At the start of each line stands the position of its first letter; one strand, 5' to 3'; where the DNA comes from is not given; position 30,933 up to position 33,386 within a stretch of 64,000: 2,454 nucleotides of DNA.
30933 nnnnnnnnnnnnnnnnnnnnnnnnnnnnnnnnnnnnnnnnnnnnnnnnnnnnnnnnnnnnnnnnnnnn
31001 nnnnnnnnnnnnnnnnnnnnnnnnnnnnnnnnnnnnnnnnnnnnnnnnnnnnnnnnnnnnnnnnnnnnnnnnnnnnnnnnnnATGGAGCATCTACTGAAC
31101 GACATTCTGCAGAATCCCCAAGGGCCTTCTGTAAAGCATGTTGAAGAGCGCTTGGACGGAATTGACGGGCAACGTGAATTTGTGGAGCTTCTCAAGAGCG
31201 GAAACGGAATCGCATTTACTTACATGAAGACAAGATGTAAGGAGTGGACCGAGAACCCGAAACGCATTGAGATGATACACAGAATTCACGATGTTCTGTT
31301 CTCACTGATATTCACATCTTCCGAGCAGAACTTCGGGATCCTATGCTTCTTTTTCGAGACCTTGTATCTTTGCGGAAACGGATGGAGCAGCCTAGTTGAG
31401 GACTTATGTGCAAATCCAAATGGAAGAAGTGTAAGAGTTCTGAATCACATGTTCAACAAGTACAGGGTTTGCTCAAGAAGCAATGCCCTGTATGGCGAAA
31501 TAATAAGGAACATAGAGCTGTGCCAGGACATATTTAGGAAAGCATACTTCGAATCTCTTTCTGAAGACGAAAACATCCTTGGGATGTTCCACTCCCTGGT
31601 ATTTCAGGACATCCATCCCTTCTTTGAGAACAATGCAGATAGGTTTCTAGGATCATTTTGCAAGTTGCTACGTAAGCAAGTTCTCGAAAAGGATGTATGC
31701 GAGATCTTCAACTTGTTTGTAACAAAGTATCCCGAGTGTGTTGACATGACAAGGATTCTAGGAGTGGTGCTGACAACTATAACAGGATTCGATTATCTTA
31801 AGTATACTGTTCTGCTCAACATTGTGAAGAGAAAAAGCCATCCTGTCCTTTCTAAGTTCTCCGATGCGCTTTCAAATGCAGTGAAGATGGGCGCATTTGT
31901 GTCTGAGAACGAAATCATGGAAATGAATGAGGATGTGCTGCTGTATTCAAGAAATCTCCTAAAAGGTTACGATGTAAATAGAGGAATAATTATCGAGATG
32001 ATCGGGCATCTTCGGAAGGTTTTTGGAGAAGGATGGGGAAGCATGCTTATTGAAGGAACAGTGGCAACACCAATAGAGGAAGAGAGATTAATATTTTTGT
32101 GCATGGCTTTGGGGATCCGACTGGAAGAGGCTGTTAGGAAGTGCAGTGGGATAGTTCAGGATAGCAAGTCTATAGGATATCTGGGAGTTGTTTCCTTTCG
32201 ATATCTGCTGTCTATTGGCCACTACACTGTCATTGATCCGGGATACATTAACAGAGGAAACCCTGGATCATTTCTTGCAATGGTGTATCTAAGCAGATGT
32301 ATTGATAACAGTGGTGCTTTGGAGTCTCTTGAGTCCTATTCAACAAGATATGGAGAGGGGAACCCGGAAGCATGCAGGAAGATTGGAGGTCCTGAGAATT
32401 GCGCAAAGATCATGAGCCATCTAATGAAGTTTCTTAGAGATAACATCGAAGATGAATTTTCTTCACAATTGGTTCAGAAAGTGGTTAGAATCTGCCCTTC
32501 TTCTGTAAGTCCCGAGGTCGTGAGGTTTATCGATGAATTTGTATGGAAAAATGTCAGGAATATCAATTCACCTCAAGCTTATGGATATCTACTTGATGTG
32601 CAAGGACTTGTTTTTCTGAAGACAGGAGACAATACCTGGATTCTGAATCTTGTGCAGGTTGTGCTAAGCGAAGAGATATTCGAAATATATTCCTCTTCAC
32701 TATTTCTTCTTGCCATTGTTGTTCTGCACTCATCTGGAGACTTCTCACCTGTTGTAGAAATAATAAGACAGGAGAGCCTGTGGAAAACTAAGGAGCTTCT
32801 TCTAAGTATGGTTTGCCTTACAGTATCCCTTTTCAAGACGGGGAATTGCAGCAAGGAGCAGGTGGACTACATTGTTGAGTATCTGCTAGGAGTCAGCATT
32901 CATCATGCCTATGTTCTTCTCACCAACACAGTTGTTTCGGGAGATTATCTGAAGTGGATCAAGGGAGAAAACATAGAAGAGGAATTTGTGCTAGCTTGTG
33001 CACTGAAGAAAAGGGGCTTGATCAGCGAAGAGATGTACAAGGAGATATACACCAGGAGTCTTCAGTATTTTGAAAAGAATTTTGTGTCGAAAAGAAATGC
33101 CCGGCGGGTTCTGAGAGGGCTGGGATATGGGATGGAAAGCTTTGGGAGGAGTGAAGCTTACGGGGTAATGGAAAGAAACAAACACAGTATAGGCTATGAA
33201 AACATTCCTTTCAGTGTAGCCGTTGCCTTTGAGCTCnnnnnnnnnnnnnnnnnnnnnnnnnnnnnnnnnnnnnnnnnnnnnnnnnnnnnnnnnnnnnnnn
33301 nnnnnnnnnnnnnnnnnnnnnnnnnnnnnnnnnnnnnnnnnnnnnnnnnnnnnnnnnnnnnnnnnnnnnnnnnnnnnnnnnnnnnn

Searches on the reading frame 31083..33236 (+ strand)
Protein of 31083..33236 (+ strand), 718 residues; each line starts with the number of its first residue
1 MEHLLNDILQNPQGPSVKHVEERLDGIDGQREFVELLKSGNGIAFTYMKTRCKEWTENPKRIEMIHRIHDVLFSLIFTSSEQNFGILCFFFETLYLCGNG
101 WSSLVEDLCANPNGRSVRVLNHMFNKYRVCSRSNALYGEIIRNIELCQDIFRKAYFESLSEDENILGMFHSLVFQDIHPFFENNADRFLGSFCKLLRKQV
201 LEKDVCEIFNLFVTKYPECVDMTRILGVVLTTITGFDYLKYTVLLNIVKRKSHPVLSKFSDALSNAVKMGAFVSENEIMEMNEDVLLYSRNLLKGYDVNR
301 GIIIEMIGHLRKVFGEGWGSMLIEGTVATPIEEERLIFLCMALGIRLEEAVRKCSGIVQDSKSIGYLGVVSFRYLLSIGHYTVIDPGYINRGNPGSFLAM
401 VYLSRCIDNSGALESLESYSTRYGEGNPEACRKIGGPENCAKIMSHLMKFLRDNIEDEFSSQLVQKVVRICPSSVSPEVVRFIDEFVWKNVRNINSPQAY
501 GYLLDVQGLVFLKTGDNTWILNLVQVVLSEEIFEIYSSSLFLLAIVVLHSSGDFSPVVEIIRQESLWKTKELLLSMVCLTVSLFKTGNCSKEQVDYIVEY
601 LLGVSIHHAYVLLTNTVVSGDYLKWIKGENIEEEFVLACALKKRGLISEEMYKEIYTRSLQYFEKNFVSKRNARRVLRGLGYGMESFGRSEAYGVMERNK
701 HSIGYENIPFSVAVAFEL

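Call 6: search_protein_families(library=pfam, proteins=[window:31083-33236:+], max_evalue=10)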
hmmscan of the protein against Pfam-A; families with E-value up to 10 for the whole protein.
window:31083-33236:+ (718 aa): 2 families
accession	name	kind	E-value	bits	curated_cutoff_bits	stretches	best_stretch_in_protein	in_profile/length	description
PF08506.16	Cse1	-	0.00043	19.7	22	1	164-200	59-97/370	Cse1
PF01602.26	Adaptin_N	-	0.022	13.8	37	1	436-474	331-369/524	Adaptin N terminal region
